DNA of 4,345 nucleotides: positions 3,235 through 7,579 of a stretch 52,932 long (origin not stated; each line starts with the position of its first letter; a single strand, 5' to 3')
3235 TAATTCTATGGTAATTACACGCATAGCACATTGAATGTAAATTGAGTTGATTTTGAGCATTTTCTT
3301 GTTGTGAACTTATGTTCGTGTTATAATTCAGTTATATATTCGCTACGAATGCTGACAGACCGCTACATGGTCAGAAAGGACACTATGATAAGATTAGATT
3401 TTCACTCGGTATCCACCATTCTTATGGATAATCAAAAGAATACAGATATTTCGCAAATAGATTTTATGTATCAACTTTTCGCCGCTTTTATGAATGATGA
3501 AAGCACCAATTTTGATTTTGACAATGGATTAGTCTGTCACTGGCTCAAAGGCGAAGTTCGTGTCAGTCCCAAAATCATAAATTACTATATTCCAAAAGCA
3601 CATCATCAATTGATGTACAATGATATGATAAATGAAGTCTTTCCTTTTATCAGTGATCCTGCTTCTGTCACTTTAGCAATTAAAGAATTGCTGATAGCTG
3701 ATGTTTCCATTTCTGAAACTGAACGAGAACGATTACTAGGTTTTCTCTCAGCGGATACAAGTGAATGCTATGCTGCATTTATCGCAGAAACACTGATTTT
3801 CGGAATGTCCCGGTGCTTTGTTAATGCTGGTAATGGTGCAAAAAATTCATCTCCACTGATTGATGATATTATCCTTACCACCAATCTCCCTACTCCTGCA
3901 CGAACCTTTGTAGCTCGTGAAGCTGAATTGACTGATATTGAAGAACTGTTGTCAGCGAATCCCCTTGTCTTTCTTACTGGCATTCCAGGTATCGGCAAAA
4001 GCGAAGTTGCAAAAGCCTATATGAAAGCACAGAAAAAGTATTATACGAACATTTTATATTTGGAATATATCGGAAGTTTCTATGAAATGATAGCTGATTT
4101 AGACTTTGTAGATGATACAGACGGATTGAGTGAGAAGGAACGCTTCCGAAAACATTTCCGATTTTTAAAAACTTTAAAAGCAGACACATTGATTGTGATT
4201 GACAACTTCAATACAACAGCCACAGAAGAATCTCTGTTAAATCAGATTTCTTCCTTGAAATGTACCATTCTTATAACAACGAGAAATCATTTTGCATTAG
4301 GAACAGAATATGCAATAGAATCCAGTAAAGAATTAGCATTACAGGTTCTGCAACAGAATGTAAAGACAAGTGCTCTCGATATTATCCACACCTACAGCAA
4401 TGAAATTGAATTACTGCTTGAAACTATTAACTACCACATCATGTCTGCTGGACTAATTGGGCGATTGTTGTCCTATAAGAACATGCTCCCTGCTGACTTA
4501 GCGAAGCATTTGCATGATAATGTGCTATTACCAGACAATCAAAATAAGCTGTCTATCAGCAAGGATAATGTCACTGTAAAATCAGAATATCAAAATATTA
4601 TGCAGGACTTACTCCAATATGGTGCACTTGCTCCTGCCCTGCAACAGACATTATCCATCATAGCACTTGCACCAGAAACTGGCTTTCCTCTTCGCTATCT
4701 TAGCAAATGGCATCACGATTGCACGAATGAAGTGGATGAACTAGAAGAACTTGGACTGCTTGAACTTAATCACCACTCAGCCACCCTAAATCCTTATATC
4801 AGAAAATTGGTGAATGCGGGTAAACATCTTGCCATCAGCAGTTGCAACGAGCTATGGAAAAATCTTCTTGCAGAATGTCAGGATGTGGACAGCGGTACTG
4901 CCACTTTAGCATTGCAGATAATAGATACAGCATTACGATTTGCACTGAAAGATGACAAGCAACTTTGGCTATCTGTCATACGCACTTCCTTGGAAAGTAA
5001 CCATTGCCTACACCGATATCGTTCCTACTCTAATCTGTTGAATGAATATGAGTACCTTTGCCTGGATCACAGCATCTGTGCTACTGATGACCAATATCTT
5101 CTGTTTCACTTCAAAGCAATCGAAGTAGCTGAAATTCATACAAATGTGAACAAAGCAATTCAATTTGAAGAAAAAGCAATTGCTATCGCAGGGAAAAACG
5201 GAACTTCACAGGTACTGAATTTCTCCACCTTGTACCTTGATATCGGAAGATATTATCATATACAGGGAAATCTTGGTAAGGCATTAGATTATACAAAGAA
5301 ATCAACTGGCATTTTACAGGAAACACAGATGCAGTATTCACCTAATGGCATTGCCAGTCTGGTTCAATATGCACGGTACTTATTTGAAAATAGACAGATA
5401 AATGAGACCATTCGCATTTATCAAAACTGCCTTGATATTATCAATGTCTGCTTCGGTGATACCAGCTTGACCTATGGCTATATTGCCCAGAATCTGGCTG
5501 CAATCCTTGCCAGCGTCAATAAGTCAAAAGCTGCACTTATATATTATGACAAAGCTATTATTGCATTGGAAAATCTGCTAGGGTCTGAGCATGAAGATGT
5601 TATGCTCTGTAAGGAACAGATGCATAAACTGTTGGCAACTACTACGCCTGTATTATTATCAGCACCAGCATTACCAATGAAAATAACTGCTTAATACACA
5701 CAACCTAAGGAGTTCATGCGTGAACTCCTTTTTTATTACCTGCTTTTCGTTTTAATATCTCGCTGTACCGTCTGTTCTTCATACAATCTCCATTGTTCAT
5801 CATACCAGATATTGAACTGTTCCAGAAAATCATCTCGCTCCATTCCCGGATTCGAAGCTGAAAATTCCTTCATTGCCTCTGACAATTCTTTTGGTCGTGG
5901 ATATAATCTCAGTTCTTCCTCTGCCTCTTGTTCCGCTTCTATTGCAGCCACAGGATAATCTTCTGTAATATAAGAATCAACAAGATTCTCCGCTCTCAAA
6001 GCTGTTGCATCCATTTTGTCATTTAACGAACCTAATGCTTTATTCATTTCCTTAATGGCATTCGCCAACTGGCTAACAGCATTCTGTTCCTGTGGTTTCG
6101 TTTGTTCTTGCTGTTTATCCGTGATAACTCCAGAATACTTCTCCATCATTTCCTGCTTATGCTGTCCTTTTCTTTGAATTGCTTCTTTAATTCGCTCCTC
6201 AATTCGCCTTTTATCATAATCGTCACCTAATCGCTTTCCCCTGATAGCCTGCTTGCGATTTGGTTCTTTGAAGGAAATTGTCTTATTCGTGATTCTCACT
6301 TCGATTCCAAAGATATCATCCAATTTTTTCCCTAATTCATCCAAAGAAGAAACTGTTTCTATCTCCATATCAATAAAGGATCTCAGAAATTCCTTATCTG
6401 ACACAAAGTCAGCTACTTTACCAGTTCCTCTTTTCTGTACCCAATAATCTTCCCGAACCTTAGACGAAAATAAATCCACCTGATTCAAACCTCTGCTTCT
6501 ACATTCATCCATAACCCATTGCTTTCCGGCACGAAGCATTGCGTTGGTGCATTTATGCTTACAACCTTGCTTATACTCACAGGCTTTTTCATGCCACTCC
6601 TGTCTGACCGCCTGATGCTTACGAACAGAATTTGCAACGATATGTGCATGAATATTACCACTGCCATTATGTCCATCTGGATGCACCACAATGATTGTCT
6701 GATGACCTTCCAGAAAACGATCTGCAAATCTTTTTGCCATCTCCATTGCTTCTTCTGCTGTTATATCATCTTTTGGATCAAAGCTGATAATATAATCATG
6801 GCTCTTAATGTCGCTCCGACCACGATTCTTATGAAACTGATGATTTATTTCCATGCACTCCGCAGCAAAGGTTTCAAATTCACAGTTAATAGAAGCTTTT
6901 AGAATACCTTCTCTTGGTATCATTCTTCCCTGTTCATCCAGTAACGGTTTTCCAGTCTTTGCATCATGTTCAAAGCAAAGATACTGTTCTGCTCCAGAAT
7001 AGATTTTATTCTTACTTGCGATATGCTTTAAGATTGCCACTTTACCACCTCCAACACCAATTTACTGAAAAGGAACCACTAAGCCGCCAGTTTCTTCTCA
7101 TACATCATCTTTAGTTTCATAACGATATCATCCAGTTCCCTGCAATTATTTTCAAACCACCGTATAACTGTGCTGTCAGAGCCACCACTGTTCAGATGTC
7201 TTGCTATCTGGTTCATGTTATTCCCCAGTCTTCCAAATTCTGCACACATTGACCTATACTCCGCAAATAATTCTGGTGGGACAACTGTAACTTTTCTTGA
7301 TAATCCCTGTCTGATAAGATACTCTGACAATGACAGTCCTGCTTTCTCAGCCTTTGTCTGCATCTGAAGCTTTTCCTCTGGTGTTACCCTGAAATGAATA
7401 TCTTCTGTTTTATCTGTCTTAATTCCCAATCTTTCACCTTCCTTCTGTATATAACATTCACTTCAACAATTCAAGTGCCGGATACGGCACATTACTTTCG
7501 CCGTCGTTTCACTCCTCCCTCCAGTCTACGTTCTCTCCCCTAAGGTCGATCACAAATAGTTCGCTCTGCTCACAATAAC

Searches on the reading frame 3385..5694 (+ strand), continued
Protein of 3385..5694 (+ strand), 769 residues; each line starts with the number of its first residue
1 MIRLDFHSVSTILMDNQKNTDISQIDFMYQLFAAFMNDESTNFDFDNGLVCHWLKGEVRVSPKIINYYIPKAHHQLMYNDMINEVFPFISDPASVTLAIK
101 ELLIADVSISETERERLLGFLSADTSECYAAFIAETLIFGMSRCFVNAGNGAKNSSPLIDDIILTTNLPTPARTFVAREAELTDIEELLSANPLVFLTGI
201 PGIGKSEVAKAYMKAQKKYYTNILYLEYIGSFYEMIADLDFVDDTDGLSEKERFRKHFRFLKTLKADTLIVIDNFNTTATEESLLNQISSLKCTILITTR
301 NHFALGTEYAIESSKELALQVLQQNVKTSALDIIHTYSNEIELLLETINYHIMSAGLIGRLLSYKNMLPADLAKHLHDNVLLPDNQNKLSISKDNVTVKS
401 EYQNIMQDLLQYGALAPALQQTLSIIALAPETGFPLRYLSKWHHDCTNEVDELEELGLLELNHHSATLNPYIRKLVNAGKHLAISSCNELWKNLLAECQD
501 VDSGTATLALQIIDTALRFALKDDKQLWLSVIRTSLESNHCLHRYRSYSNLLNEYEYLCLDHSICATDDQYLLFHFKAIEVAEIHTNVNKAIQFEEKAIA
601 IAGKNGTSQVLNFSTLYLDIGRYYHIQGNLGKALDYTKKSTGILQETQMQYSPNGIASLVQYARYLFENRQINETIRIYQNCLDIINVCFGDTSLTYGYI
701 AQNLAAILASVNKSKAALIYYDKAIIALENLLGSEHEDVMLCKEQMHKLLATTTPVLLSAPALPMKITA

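Call 51: search_protein_families(library=pfam, proteins=[L032:5607-6572:-, L032:8683-9027:+, L032:9020-9628:+, L032:12345-13217:-, L032:13221-13916:-, L032:13874-15028:-, L032:15061-16257:-, L032:16227-16979:-, L032:16942-18039:+, L032:18043-18426:+], max_evalue=0.001)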
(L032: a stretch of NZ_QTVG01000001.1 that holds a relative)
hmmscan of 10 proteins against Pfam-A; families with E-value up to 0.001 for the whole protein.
L032:5607-6572:- (321 aa): 2 families
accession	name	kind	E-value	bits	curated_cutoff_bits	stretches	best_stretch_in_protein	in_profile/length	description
PF02195.25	ParB_N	-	2.2e-14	53.7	26.3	1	4-92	1-88/95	ParB N-terminal domain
PF17762.8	HTH_ParB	-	2.9e-05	24.6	22.6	1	172-229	22-80/102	ParB HTH domain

L032:8683-9027:+ (114 aa): 0 families

L032:9020-9628:+ (202 aa): 0 families

L032:12345-13217:- (290 aa): 5 families
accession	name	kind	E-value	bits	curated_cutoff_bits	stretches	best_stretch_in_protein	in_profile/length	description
PF00005.33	ABC_tran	-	1.4e-31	110.4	25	1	20-163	2-137/137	ABC transporter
PF13304.12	AAA_21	-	8.7e-14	52.7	27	1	131-191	234-298/304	AAA domain, putative AbiEii toxin, Type IV TA system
PF02463.25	SMC_N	-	0.00014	21.8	40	0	20-197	16-203/220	RecF/RecN/SMC N terminal domain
PF13175.12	AAA_15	-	0.0002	21.6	32.1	0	25-73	20-72/374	AAA ATPase domain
PF13476.12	AAA_23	-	0.00024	22.2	27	1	20-52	11-43/201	AAA domain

L032:13221-13916:- (231 aa): 0 families

L032:13874-15028:- (384 aa): 2 families
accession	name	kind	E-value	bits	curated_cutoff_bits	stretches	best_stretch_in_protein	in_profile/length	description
PF12679.13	ABC2_membrane_2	-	8.3e-06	25.7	27.2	1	31-284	2-156/283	ABC-2 family transporter protein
PF12730.13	ABC2_membrane_4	-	0.00022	21.7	27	1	189-320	47-174/179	ABC-2 family transporter protein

L032:15061-16257:- (398 aa): 4 families
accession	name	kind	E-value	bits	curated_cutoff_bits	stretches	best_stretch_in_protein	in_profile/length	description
PF02518.31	HATPase_c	-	1.3e-16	61.5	26.4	1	293-396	2-108/111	Histidine kinase-, DNA gyrase B-, and HSP90-like ATPase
PF00512.31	HisKA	-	6.2e-07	29.8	26.9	1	185-247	8-65/66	His Kinase A (phospho-acceptor) domain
PF00672.30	HAMP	-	1.4e-06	28.9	25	1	120-166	6-52/53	HAMP domain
PF14501.12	HATPase_c_5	-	0.00067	20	22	0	300-384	9-91/102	GHKL domain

L032:16227-16979:- (250 aa): 2 families
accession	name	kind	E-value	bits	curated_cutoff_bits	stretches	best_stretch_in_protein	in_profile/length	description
PF00072.30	Response_reg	-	3.5e-27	95.2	30.2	1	31-138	1-110/111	Response regulator receiver domain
PF00486.34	Trans_reg_C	-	2.5e-21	75.9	26.2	1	174-247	2-76/77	Transcriptional regulatory protein, C terminal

L032:16942-18039:+ (365 aa): 1 family
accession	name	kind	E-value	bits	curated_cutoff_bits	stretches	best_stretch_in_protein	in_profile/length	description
PF17989.7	ALP_N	-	5.1e-11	43.4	26.3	1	71-203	1-147/148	Actin like proteins N terminal domain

L032:18043-18426:+ (127 aa): 0 families

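Call 58: search_dna_similar(query=window:3385-5694:+, collection=plasmids, mode=protein, max_rows=15)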
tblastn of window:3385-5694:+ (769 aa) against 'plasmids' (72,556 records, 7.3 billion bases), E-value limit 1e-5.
Records with a match: 2; places in all: 2; records where one place covers at least 80% of the query: 0.
Best place of each record, by identity: <60% 2.
By first word of the organism name: Ruminococcus 2.
By predicted mobility (MOB-suite, as given by PLSDB): conjugative 1; mobilizable 1.
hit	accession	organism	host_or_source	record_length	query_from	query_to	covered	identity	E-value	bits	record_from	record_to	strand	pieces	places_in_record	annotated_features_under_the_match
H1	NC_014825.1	Ruminococcus albus 7 = DSM 20455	-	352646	5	437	56%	22.3%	2e-11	76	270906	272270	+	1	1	hypothetical protein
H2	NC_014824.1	Ruminococcus albus 7 = DSM 20455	-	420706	168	445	36%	26.5%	4e-10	71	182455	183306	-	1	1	NB-ARC domain-containing protein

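Call 59: search_dna_similar(query=window:3385-5694:+, collection=phages, mode=protein, max_rows=15)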
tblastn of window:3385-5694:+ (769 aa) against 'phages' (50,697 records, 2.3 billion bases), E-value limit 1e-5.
Records with a match: 1; places in all: 1; records where one place covers at least 80% of the query: 1.
Best place of each record, by identity: <60% 1.
By first word of the organism name: Bacteriophage 1.
By host as written in the record: - 1.
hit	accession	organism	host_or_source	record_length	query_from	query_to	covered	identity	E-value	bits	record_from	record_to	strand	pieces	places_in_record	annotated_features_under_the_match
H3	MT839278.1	Bacteriophage sp.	human fecal samples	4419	85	753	87%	28.2%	2e-64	239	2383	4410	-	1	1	record has no annotation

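Call 60: get_annotated_region(hit=H1, flank=9000)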
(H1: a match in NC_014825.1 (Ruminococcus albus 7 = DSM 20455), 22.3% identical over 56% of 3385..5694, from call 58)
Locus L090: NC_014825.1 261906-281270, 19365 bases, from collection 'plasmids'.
description: Ruminococcus albus 7 = DSM 20455 plasmid pRUMAL02, complete sequence
organism: Ruminococcus albus 7 = DSM 20455 (NCBI taxid 697329)
taxonomy: Bacteria; Bacillota; Clostridia; Eubacteriales; Oscillospiraceae; Ruminococcus; Ruminococcus albus; Ruminococcus albus 7 = DSM 20455
host: -; source: -; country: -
typing (MOB-suite, as given by PLSDB): conjugative; replicon rep_cluster_1045; relaxase MOBP; mating-pair formation MPF_T
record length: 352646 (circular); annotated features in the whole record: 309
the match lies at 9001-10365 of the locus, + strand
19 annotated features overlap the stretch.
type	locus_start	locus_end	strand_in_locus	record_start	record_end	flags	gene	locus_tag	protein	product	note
CDS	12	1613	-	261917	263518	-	-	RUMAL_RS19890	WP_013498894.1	AAA family ATPase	-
CDS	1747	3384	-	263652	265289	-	-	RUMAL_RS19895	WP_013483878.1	recombinase family protein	GO:0006310 - DNA recombination [Evidence IEA]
CDS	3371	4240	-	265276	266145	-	-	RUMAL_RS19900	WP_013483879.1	recombinase family protein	-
CDS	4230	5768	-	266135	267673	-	-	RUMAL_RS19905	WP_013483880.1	recombinase family protein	GO:0006310 - DNA recombination [Evidence IEA]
CDS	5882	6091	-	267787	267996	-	-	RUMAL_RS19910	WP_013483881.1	hypothetical protein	-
CDS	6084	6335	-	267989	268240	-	-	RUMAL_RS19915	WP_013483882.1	hypothetical protein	-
CDS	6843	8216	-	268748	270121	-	-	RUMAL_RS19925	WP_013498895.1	phage/plasmid primase, P4 family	GO:0006260 - DNA replication [Evidence IEA]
CDS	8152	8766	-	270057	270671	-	-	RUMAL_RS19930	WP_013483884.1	CHC2 zinc finger domain-containing protein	GO:0006260 - DNA replication [Evidence IEA]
CDS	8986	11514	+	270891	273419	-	-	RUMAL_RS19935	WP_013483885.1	hypothetical protein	-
CDS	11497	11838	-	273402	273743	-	-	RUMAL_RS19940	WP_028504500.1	hypothetical protein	-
CDS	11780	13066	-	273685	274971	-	-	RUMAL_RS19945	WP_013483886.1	relaxase/mobilization nuclease domain-containing protein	-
CDS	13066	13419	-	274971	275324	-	mobC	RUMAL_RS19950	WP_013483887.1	plasmid mobilization relaxosome protein MobC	-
CDS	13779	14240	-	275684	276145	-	-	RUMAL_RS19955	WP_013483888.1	hypothetical protein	-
CDS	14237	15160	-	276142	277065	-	-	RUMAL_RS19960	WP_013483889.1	ParM/StbA family protein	GO:0030541 - plasmid partitioning [Evidence IEA]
CDS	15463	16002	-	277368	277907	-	-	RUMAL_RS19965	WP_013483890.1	hypothetical protein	-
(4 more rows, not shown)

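Call 64: search_protein_families(library=pfam, proteins=[L090:8986-11514:+, L090:11497-11838:-, L090:5882-6091:-, L090:6084-6335:-], max_evalue=0.01)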
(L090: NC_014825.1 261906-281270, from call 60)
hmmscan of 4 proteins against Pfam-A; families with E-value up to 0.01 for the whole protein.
L090:8986-11514:+ (842 aa): 0 families

L090:11497-11838:- (113 aa): 2 families
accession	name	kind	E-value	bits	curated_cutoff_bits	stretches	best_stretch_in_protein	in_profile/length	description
PF08269.17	dCache_2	-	0.0023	17.5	26.5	1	4-83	10-88/298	Cache domain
PF24164.1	TMP_N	-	0.0068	17.3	27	0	44-87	14-57/82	Tape measure protein N-terminal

L090:5882-6091:- (69 aa): 0 families

L090:6084-6335:- (83 aa): 1 family
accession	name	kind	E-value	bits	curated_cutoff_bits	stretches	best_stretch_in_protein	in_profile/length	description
PF20612.3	SHOCT_2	-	0.0037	17.8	24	1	28-60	7-39/53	SHOCT domain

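Call 69: list_cluster_members(proteins=[P0001, P0116, P0088, P0100, P0113])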
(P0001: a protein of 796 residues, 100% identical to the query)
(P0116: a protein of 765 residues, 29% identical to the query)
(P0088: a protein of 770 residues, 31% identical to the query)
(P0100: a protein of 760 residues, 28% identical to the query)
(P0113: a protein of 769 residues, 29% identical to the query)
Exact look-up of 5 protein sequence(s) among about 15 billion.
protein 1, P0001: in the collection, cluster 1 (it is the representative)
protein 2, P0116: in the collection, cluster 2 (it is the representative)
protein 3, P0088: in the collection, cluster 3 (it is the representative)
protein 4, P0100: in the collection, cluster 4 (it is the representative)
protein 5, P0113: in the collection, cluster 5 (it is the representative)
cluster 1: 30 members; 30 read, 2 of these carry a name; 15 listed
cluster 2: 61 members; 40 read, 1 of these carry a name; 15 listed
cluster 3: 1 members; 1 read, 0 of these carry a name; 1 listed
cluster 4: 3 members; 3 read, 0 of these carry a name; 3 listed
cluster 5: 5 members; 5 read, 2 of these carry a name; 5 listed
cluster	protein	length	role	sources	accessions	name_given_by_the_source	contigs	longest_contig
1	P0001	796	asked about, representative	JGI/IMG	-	tetratricopeptide (TPR) repeat protein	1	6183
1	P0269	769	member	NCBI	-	-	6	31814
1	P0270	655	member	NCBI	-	-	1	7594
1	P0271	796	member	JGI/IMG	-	-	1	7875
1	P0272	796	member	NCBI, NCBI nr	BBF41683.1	hypothetical protein lbkm_0363 [Lachnospiraceae bacterium KM106-2]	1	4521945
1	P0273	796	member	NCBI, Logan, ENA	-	-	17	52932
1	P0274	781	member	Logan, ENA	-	-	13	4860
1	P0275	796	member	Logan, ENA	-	-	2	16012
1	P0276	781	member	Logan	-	-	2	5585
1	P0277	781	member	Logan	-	-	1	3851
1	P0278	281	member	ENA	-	-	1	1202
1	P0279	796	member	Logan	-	-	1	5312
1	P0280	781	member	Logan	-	-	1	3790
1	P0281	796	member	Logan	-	-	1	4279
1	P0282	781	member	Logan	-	-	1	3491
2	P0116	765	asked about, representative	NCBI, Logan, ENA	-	-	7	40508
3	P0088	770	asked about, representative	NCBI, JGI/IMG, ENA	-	-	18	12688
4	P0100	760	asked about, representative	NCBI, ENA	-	-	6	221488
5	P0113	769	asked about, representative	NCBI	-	-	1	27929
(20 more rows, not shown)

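Call 70: search_protein_families(library=padloc, alignment_id=A1, max_evalue=0.01)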
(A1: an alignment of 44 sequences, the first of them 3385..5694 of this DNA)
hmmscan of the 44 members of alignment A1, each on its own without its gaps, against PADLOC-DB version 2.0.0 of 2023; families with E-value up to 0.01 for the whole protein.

A. member 1, window:3385-5694:+ (769 aa): 1 family
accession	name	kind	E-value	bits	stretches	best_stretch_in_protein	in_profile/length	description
PDLC04140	mad8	-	0.0026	15.3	0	180-214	15-49/314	mads_8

B. families by the number of members that match (of 44 scanned): 10 families
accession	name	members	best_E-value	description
PDLC04140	mad8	21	2.3e-06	mads_8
PDLC02911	VakA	11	0.00013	-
PDLC02196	IetA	9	0.00021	-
PDLC01169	TPR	5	7.2e-06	TPR repeats containing protein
PDLC04787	PDC-S01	5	3.6e-05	-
PDLC00164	HamA1|HamA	4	3.6e-05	DUF1837 domain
PDLC04985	PDC-S27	3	0.00078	-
PDLC03857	LmuA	1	0.00015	-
PDLC04232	IetA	1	0.0052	-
PDLC00338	PtuB1|PtuB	1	0.0071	Unknown function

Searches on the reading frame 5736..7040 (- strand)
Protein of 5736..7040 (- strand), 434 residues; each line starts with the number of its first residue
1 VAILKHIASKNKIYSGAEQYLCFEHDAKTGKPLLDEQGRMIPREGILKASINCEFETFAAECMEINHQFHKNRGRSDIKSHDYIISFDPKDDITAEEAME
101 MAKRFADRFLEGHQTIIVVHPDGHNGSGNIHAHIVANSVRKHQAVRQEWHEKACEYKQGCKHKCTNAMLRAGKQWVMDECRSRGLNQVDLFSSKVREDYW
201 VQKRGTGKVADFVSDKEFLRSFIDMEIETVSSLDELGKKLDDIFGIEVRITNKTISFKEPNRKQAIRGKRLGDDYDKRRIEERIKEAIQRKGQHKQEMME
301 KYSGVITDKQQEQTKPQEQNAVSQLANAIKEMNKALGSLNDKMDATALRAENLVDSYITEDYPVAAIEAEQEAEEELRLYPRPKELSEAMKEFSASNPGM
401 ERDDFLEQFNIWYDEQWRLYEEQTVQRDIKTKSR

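Call 3: search_protein_families(library=pfam, proteins=[window:5736-7040:-], max_evalue=0.01)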
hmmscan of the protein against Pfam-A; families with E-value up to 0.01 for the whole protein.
window:5736-7040:- (434 aa): 1 family
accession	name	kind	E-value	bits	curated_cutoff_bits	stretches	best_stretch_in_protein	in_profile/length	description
PF03432.20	Relaxase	-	1.4e-15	58.2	24.6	1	45-149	12-113/132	MobA/VirD2-like, nuclease domain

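Call 41: search_protein_families(library=ncbifam, proteins=[window:5736-7040:-], max_evalue=0.01)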
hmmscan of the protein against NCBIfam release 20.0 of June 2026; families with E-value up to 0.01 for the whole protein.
window:5736-7040:- (434 aa): 1 family
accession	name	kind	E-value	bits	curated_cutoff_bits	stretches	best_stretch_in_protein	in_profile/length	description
TIGR01869.1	casC_Cse4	exception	0.0087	16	178.05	0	263-350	59-143/325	type I-E CRISPR-associated protein Cas7/Cse4/CasC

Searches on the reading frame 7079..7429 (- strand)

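Call 3: search_protein_families(library=pfam, proteins=[window:7079-7429:-], max_evalue=0.01)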
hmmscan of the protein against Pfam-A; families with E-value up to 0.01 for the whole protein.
window:7079-7429:- (116 aa): 3 families
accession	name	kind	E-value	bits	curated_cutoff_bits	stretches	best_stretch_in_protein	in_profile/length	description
PF21983.2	NikA-like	-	3.3e-22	78.8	27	1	7-77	3-70/72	Mobilization protein NikA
PF05713.17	MobC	-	2.2e-05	25.2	23.2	1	67-88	6-27/45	Bacterial mobilisation protein (MobC)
PF19514.5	MobC_2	-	0.0026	17.9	27.5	1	7-104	20-126/140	MobC-like protein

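Call 41: search_protein_families(library=ncbifam, proteins=[window:7079-7429:-], max_evalue=0.01)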
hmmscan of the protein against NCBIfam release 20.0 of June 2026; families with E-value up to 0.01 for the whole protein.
window:7079-7429:- (116 aa): 3 families
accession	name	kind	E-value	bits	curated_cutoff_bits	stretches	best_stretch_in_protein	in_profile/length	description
NF041264.1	MobA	equivalog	4.8e-10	39.8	80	1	7-71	3-61/91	plasmid mobilization protein MobA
NF041418.1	MbpA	equivalog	2.3e-08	33.8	90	1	7-76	1-67/93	mobilization protein MbpA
NF010451.0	PRK13877.1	equivalog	2.7e-07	31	134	1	7-70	12-76/124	conjugal transfer transcriptional regulator TraJ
